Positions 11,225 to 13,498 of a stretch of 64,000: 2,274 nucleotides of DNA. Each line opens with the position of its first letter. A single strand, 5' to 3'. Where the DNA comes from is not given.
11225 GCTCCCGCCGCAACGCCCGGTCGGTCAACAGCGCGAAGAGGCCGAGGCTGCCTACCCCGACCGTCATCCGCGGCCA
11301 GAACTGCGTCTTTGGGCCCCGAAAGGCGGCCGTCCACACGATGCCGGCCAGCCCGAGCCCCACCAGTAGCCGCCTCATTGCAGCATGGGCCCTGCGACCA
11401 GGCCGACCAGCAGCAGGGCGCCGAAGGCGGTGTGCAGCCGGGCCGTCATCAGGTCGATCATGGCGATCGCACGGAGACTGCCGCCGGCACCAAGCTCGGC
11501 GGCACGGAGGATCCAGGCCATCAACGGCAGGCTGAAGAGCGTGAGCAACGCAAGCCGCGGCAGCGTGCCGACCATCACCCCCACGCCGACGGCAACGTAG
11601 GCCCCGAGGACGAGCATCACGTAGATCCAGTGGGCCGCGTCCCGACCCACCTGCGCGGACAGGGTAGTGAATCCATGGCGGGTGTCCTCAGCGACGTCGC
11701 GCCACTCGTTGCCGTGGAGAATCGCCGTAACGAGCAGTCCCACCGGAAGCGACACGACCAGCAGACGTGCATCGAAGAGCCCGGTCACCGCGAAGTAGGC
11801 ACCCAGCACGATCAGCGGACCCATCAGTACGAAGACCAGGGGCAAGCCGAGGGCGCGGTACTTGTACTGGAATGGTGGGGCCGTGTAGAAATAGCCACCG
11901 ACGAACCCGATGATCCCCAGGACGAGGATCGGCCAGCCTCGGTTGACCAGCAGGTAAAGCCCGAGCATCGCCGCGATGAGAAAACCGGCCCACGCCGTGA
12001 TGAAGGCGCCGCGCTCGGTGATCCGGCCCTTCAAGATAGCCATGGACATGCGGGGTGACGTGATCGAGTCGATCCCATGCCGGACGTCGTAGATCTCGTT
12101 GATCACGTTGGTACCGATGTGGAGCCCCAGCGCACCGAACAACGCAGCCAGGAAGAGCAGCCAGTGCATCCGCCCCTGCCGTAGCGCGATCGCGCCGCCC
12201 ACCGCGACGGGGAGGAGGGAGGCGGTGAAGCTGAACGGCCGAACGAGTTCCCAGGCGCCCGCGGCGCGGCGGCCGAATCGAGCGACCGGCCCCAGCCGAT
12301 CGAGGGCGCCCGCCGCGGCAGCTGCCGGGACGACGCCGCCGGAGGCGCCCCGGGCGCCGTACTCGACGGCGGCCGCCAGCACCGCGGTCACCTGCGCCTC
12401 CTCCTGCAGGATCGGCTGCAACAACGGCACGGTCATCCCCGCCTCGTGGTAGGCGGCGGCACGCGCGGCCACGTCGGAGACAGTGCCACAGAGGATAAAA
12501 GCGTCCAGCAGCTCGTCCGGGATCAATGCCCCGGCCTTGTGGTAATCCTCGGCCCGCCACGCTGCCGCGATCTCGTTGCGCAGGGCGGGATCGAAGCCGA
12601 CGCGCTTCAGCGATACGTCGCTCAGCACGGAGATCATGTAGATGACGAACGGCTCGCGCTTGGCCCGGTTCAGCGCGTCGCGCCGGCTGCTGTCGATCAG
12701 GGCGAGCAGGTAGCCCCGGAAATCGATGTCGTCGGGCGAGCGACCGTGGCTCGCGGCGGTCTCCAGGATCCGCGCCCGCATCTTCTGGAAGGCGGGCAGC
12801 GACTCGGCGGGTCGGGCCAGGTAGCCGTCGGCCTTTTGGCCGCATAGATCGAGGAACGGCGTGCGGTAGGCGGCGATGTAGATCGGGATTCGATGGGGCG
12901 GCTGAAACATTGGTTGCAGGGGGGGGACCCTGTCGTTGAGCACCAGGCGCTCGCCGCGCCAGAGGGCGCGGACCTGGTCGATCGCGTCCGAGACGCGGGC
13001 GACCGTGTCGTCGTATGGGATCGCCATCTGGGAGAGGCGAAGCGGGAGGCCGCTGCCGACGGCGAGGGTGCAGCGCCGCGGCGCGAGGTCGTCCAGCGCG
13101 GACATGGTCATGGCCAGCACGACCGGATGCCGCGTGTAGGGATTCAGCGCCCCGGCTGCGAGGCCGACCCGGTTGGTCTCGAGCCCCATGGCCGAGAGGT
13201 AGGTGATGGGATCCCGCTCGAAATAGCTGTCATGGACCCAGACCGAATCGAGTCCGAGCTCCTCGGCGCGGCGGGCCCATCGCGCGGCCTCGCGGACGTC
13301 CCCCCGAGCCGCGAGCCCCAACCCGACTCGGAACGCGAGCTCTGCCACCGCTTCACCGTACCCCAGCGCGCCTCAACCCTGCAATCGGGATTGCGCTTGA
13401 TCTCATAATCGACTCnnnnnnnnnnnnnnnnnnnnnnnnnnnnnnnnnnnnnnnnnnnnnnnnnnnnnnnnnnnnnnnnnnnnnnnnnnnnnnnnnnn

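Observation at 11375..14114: Single-polypeptide fusion of an LLM-class flavin/F420 oxidoreductase with a MenA/UbiA prenyltransferase, next to MenG/UbiE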

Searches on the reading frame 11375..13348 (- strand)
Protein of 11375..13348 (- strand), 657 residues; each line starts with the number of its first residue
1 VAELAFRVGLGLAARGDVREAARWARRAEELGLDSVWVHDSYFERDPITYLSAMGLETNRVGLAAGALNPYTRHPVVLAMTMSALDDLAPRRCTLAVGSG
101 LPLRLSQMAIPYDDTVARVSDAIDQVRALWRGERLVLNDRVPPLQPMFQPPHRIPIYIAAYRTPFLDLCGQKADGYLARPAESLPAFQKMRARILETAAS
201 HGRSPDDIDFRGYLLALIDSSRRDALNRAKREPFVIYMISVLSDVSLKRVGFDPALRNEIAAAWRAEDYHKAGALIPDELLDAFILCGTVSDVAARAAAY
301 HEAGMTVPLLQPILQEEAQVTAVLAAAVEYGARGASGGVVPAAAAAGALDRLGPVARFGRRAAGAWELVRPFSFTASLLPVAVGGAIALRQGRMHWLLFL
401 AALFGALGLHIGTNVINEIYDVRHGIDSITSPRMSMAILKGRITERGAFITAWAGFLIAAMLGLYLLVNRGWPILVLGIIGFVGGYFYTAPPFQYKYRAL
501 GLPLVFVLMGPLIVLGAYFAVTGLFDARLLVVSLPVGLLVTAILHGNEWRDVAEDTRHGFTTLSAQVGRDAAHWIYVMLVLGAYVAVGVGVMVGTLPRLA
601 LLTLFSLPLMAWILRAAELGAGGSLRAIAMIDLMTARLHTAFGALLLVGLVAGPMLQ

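Call 3: search_protein_families(library=pfam, proteins=[window:11375-13348:-], max_evalue=0.01)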
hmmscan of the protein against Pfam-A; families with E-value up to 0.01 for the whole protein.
window:11375-13348:- (657 aa): 2 families
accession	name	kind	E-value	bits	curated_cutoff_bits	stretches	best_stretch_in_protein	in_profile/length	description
PF00296.26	Bac_luciferase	-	6.8e-55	187.1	27.9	1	7-306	10-313/314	Luciferase-like monooxygenase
PF01040.23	UbiA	-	2.9e-29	102.5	34.2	1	378-613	2-227/250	UbiA prenyltransferase family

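Call 4: search_protein_families(library=ncbifam, proteins=[window:11375-13348:-], max_evalue=0.01)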
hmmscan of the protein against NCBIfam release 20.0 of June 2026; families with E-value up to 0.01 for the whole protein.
window:11375-13348:- (657 aa): 41 families (the best 25 are shown)
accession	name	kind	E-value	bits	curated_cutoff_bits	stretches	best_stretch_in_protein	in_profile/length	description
NF004749.0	PRK06080.1-1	equivalog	4.4e-49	167.3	277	1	365-652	22-307/311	1,4-dihydroxy-2-naphthoate polyprenyltransferase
NF002619.0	PRK02271.1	equivalog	4.4e-47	161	276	1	9-307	4-302/329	5,10-methylenetetrahydromethanopterin reductase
NF004751.0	PRK06080.1-3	equivalog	5.6e-43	147.6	264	1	368-651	16-294/296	1,4-dihydroxy-2-naphthoate polyprenyltransferase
NF009926.0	PRK13387.1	equivalog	1.2e-36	126.4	316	1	365-652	6-313/317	1,4-dihydroxy-2-naphthoate polyprenyltransferase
TIGR03555.1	F420_mer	equivalog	1.3e-36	126.6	348.7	1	18-306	11-300/325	5,10-methylenetetrahydromethanopterin reductase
NF004617.0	PRK05951.1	equivalog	1e-35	123.4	239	1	368-652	20-299/306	prenyltransferase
TIGR02235.1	menA_cyano-plnt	equivalog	1.1e-30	107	225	1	369-651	6-284/285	2-carboxy-1,4-naphthoquinone phytyltransferase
NF004753.0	PRK06080.1-5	equivalog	2.2e-29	102.6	555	1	365-649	14-302/312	1,4-dihydroxy-2-naphthoate polyprenyltransferase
TIGR03841.1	F420_Rv3093c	subfamily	1.6e-28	99.9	213.65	1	12-312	3-296/298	LLM class F420-dependent oxidoreductase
TIGR03559.1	F420_Rv3520c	subfamily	7.2e-24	84.4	335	1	7-307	1-321/325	LLM class F420-dependent oxidoreductase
TIGR04024.1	F420_NP1902A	hypoth_equivalog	2.6e-23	82.3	345.4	1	8-302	4-301/330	TIGR04024 family LLM class F420-dependent oxidoreductase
NF004750.0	PRK06080.1-2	equivalog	9.4e-22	77.7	346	1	367-612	11-262/301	1,4-dihydroxy-2-naphthoate polyprenyltransferase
TIGR03842.1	F420_CPS_4043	hypoth_equivalog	8.7e-20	71.1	295.45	1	9-306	3-303/329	TIGR03842 family LLM class F420-dependent oxidoreductase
NF004752.0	PRK06080.1-4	subfamily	1.8e-19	70.5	289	1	373-611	14-260/300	1,4-dihydroxy-2-naphthoate polyprenyltransferase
TIGR03617.1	F420_MSMEG_2256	subfamily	2.1e-19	69.6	278.15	1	25-326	1-315/318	TIGR03617 family F420-dependent LLM class oxidoreductase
TIGR00751.1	menA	equivalog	3.2e-19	69.5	102.15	1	370-613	1-250/284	1,4-dihydroxy-2-naphthoate octaprenyltransferase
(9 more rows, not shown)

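Call 5: find_homologous_proteins(query=window:11375-13348:-, max_evalue=1e-10)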
Query window:11375-13348:- (657 aa): 2267 proteins with E <= 1e-10 among 8000 candidates; the best 120 are listed.
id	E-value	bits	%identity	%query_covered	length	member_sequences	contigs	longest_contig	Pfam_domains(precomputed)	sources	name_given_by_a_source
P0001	0.0e+0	1439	100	100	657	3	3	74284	PF00296.27,PF01040.24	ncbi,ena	ncbi:MAG TPA: LLM class flavin-dependent oxidoreductase [Candidatus Dormibacteraeota bacterium]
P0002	0.0e+0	1220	84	100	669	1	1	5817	PF00296.27,PF01040.24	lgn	-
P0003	0.0e+0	1220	84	99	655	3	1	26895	PF00296.27,PF01040.24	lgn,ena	-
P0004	0.0e+0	1215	83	99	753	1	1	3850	PF00296.27,PF01040.24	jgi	-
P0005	0.0e+0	1213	83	99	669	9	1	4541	PF00296.27,PF01040.24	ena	-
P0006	0.0e+0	1212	84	99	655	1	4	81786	PF00296.27,PF01040.24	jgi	-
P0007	0.0e+0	1211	83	99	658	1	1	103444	PF00296.27,PF01040.24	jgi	jgi:1,4-dihydroxy-2-naphthoate polyprenyltransferase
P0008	0.0e+0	1209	84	99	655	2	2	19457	PF00296.27,PF01040.24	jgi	-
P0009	0.0e+0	1208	83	98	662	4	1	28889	PF00296.27,PF01040.24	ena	-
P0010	0.0e+0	1207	82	98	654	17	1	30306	PF00296.27,PF01040.24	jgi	jgi:1,4-dihydroxy-2-naphthoate octaprenyltransferase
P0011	0.0e+0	1205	83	98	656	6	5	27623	PF00296.27,PF01040.24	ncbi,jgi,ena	jgi:1,4-dihydroxy-2-naphthoate octaprenyltransferase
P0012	0.0e+0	1203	81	99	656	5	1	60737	PF00296.27,PF01040.24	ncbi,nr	ncbi:MAG: LLM class flavin-dependent oxidoreductase [Candidatus Dormibacteraeota bacterium]|nr:LLM c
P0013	0.0e+0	1202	82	100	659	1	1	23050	PF00296.27,PF01040.24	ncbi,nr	ncbi:MAG TPA: LLM class flavin-dependent oxidoreductase [Candidatus Angelobacter sp.]|nr:LLM class f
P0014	0.0e+0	1201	82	99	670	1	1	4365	PF00296.27,PF01040.24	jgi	jgi:1,4-dihydroxy-2-naphthoate polyprenyltransferase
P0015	0.0e+0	1200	82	100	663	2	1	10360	PF00296.27,PF01040.24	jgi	jgi:1,4-dihydroxy-2-naphthoate octaprenyltransferase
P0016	0.0e+0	1200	83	100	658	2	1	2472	PF00296.27,PF01040.24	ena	-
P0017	0.0e+0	1200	82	100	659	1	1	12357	PF00296.27,PF01040.24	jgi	-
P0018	0.0e+0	1199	82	99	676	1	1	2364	PF00296.27,PF01040.24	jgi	jgi:1,4-dihydroxy-2-naphthoate octaprenyltransferase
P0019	0.0e+0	1198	82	100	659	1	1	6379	PF00296.27,PF01040.24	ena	-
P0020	0.0e+0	1198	81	99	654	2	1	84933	PF00296.27,PF01040.24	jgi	jgi:1,4-dihydroxy-2-naphthoate polyprenyltransferase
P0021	0.0e+0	1198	82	99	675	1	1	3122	PF00296.27,PF01040.24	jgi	-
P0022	0.0e+0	1197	82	99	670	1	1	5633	PF00296.27,PF01040.24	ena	-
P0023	0.0e+0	1197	81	99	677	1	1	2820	PF00296.27,PF01040.24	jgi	jgi:1,4-dihydroxy-2-naphthoate octaprenyltransferase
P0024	0.0e+0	1197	81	99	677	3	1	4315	PF00296.27,PF01040.24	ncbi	-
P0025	0.0e+0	1196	81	99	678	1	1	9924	PF00296.27,PF01040.24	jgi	jgi:1,4-dihydroxy-2-naphthoate octaprenyltransferase/alkanesulfonate monooxygenase SsuD/methylene te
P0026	0.0e+0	1196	81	99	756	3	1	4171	PF00296.27,PF01040.24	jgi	jgi:1,4-dihydroxy-2-naphthoate octaprenyltransferase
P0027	0.0e+0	1196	82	100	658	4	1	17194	PF00296.27,PF01040.24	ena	-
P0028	0.0e+0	1196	81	99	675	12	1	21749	PF00296.27,PF01040.24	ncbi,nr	ncbi:MAG: LLM class flavin-dependent oxidoreductase [Chloroflexi bacterium]|nr:MAG: LLM class flavin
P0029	0.0e+0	1196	82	100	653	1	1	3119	PF00296.27,PF01040.24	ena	-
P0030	0.0e+0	1196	83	99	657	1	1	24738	PF00296.27,PF01040.24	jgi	jgi:1,4-dihydroxy-2-naphthoate octaprenyltransferase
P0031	0.0e+0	1196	82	99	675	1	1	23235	PF00296.27,PF01040.24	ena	-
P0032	0.0e+0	1195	81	99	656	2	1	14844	PF00296.27,PF01040.24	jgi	jgi:1,4-dihydroxy-2-naphthoate octaprenyltransferase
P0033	0.0e+0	1195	81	100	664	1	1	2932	PF00296.27,PF01040.24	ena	-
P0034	0.0e+0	1195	82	100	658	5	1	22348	PF00296.27,PF01040.24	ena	-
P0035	0.0e+0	1195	82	98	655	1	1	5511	PF00296.27,PF01040.24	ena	-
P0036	0.0e+0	1195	81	100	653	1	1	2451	PF00296.27,PF01040.24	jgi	jgi:1,4-dihydroxy-2-naphthoate polyprenyltransferase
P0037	0.0e+0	1195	82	98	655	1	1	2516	PF00296.27,PF01040.24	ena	-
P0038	0.0e+0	1195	81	99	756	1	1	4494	PF00296.27,PF01040.24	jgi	jgi:1,4-dihydroxy-2-naphthoate octaprenyltransferase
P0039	0.0e+0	1195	81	100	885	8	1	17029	PF00296.27,PF01040.24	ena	-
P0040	0.0e+0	1194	82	100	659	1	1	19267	PF00296.27,PF01040.24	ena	-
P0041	0.0e+0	1194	82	99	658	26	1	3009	PF00296.27,PF01040.24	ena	-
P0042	0.0e+0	1193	83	99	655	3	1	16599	PF00296.27,PF01040.24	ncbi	ncbi:MAG TPA: LLM class flavin-dependent oxidoreductase [Candidatus Dormibacteraeota bacterium]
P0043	0.0e+0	1193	82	98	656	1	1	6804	PF00296.27,PF01040.24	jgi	-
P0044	0.0e+0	1193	81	100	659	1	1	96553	PF00296.27,PF01040.24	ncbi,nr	ncbi:MAG TPA: LLM class flavin-dependent oxidoreductase [Candidatus Dormibacteraeota bacterium]|nr:L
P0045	0.0e+0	1193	81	100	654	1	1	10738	PF00296.27,PF01040.24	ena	-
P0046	0.0e+0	1192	81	99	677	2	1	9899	PF00296.27,PF01040.24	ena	-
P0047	0.0e+0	1192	81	99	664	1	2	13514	PF00296.27,PF01040.24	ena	-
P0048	0.0e+0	1192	82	100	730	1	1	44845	PF00296.27,PF01040.24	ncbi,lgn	-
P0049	0.0e+0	1192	80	99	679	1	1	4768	PF00296.27,PF01040.24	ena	-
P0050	0.0e+0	1191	81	99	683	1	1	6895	PF00296.27,PF01040.24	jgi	jgi:1,4-dihydroxy-2-naphthoate polyprenyltransferase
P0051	0.0e+0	1191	81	99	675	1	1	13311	PF00296.27,PF01040.24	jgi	jgi:1,4-dihydroxy-2-naphthoate polyprenyltransferase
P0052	0.0e+0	1191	81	100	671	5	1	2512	PF00296.27,PF01040.24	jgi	jgi:1,4-dihydroxy-2-naphthoate octaprenyltransferase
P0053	0.0e+0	1191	81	99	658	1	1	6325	PF00296.27,PF01040.24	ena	-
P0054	0.0e+0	1191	81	99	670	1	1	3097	PF00296.27,PF01040.24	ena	-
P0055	0.0e+0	1191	81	100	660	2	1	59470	PF00296.27,PF01040.24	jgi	jgi:1,4-dihydroxy-2-naphthoate polyprenyltransferase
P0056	0.0e+0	1190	81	99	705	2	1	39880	PF00296.27,PF01040.24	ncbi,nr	ncbi:MAG: LLM class flavin-dependent oxidoreductase [Chloroflexi bacterium]|nr:MAG: LLM class flavin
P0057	0.0e+0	1190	80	99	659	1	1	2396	PF00296.27,PF01040.24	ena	-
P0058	0.0e+0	1190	81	99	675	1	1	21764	PF00296.27,PF01040.24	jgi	jgi:1,4-dihydroxy-2-naphthoate octaprenyltransferase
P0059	0.0e+0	1189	81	99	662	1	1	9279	PF00296.27,PF01040.24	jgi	-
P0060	0.0e+0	1189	81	99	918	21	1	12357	PF00296.27,PF01040.24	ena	-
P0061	0.0e+0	1189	81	100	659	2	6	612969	PF00296.27,PF01040.24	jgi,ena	-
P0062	0.0e+0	1189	81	99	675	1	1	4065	PF00296.27,PF01040.24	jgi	jgi:1,4-dihydroxy-2-naphthoate octaprenyltransferase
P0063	0.0e+0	1188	81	99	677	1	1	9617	PF00296.27,PF01040.24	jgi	jgi:1,4-dihydroxy-2-naphthoate octaprenyltransferase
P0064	0.0e+0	1188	80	99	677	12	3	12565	PF00296.27,PF01040.24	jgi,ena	-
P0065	0.0e+0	1188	81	99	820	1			PF00296.27,PF01040.24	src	-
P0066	0.0e+0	1188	80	100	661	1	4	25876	PF00296.27,PF01040.24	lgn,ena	-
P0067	0.0e+0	1188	81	99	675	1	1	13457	PF00296.27,PF01040.24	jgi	jgi:1,4-dihydroxy-2-naphthoate octaprenyltransferase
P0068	0.0e+0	1188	81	99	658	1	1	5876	PF00296.27,PF01040.24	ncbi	-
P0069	0.0e+0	1188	81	99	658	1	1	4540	PF00296.27,PF01040.24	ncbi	-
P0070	0.0e+0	1188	81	99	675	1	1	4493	PF00296.27,PF01040.24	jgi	jgi:1,4-dihydroxy-2-naphthoate octaprenyltransferase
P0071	0.0e+0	1187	81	98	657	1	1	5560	PF00296.27,PF01040.24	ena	-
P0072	0.0e+0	1187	81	99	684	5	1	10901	PF00296.27,PF01040.24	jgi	jgi:1,4-dihydroxy-2-naphthoate octaprenyltransferase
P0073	0.0e+0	1187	80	98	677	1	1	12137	PF00296.27,PF01040.24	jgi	jgi:1,4-dihydroxy-2-naphthoate polyprenyltransferase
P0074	0.0e+0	1187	81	99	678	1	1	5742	PF00296.27,PF01040.24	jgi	-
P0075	0.0e+0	1186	81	99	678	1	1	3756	PF00296.27,PF01040.24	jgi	-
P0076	0.0e+0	1186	81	99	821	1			PF00296.27,PF01040.24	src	-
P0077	0.0e+0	1186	81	100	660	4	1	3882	PF00296.27,PF01040.24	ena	-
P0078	0.0e+0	1186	80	99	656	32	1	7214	PF00296.27,PF01040.24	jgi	jgi:1,4-dihydroxy-2-naphthoate polyprenyltransferase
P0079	0.0e+0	1186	81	99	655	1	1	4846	PF00296.27,PF01040.24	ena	-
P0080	0.0e+0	1186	81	99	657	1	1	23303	PF00296.27,PF01040.24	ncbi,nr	ncbi:MAG TPA: LLM class flavin-dependent oxidoreductase [Candidatus Dormibacteraeota bacterium]|nr:L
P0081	0.0e+0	1186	80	98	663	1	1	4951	PF00296.27,PF01040.24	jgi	jgi:1,4-dihydroxy-2-naphthoate polyprenyltransferase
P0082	0.0e+0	1186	81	99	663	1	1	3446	PF00296.27,PF01040.24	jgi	jgi:1,4-dihydroxy-2-naphthoate polyprenyltransferase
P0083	0.0e+0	1186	81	99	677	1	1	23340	PF00296.27,PF01040.24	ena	-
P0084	0.0e+0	1186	80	99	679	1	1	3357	PF00296.27,PF01040.24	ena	-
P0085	0.0e+0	1186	81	99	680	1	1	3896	PF00296.27,PF01040.24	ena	-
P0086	0.0e+0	1185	81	99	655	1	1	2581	PF00296.27,PF01040.24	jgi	-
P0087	0.0e+0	1185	81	99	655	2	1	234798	PF00296.27,PF01040.24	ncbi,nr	ncbi:MAG TPA: LLM class flavin-dependent oxidoreductase [Candidatus Dormibacteraeota bacterium]|nr:L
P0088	0.0e+0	1185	82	99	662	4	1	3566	PF00296.27,PF01040.24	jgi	jgi:1,4-dihydroxy-2-naphthoate polyprenyltransferase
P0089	0.0e+0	1185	80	100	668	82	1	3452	PF00296.27,PF01040.24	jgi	jgi:1,4-dihydroxy-2-naphthoate octaprenyltransferase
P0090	0.0e+0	1185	80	100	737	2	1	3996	PF00296.27,PF01040.24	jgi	jgi:1,4-dihydroxy-2-naphthoate octaprenyltransferase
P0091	0.0e+0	1185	81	100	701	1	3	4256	PF00296.27,PF01040.24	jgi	jgi:1,4-dihydroxy-2-naphthoate octaprenyltransferase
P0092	0.0e+0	1185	81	99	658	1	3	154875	PF00296.27,PF01040.24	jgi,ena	-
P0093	0.0e+0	1184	80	99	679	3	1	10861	PF00296.27,PF01040.24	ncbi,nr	ncbi:MAG: LLM class flavin-dependent oxidoreductase [Chloroflexi bacterium]|nr:MAG: LLM class flavin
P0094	0.0e+0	1184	80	100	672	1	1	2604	PF00296.27,PF01040.24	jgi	jgi:1,4-dihydroxy-2-naphthoate polyprenyltransferase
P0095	0.0e+0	1184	80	99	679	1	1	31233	PF00296.27,PF01040.24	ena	-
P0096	0.0e+0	1184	81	99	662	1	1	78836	PF00296.27,PF01040.24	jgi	-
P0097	0.0e+0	1184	80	100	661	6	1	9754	PF00296.27,PF01040.24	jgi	jgi:1,4-dihydroxy-2-naphthoate octaprenyltransferase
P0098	0.0e+0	1184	80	99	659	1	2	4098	PF00296.27,PF01040.24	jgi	jgi:1,4-dihydroxy-2-naphthoate octaprenyltransferase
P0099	0.0e+0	1183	82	99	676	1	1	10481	PF00296.27,PF01040.24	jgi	jgi:1,4-dihydroxy-2-naphthoate octaprenyltransferase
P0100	0.0e+0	1183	80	99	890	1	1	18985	PF00296.27,PF01040.24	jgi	jgi:1,4-dihydroxy-2-naphthoate polyprenyltransferase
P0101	0.0e+0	1183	80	100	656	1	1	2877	PF00296.27,PF01040.24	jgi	jgi:1,4-dihydroxy-2-naphthoate polyprenyltransferase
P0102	0.0e+0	1183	81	99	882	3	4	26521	PF00296.27,PF01040.24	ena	-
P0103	0.0e+0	1182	81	99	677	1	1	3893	PF00296.27,PF01040.24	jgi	-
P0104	0.0e+0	1182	80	99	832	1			PF00296.27,PF01040.24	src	-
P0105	0.0e+0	1182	81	99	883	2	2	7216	PF00296.27,PF01040.24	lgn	-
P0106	0.0e+0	1182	80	99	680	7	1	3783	PF00296.27,PF01040.24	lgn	-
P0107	0.0e+0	1181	80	99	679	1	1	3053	PF00296.27,PF01040.24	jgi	jgi:1,4-dihydroxy-2-naphthoate polyprenyltransferase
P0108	0.0e+0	1181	80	98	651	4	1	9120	PF00296.27,PF01040.24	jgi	jgi:1,4-dihydroxy-2-naphthoate octaprenyltransferase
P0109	0.0e+0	1181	82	99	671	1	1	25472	PF00296.27,PF01040.24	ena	-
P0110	0.0e+0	1181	80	99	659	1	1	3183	PF00296.27,PF01040.24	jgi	jgi:1,4-dihydroxy-2-naphthoate octaprenyltransferase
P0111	0.0e+0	1181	80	98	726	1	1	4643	PF00296.27,PF01040.24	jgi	jgi:1,4-dihydroxy-2-naphthoate octaprenyltransferase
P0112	0.0e+0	1180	80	99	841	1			PF00296.27,PF01040.24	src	-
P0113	0.0e+0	1180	80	99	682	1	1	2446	PF00296.27,PF01040.24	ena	-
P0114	0.0e+0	1180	81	99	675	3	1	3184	PF00296.27,PF01040.24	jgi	jgi:1,4-dihydroxy-2-naphthoate octaprenyltransferase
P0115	0.0e+0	1179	80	99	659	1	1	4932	PF00296.27,PF01040.24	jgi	jgi:1,4-dihydroxy-2-naphthoate octaprenyltransferase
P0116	0.0e+0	1179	81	99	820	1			PF00296.27,PF01040.24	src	-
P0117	0.0e+0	1179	81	99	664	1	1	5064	PF00296.27,PF01040.24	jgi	jgi:1,4-dihydroxy-2-naphthoate octaprenyltransferase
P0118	0.0e+0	1178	81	99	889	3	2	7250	PF00296.27,PF01040.24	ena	-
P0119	0.0e+0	1178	80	100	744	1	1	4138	PF00296.27,PF01040.24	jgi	jgi:1,4-dihydroxy-2-naphthoate octaprenyltransferase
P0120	0.0e+0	1178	80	97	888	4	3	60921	PF00296.27,PF01040.24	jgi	-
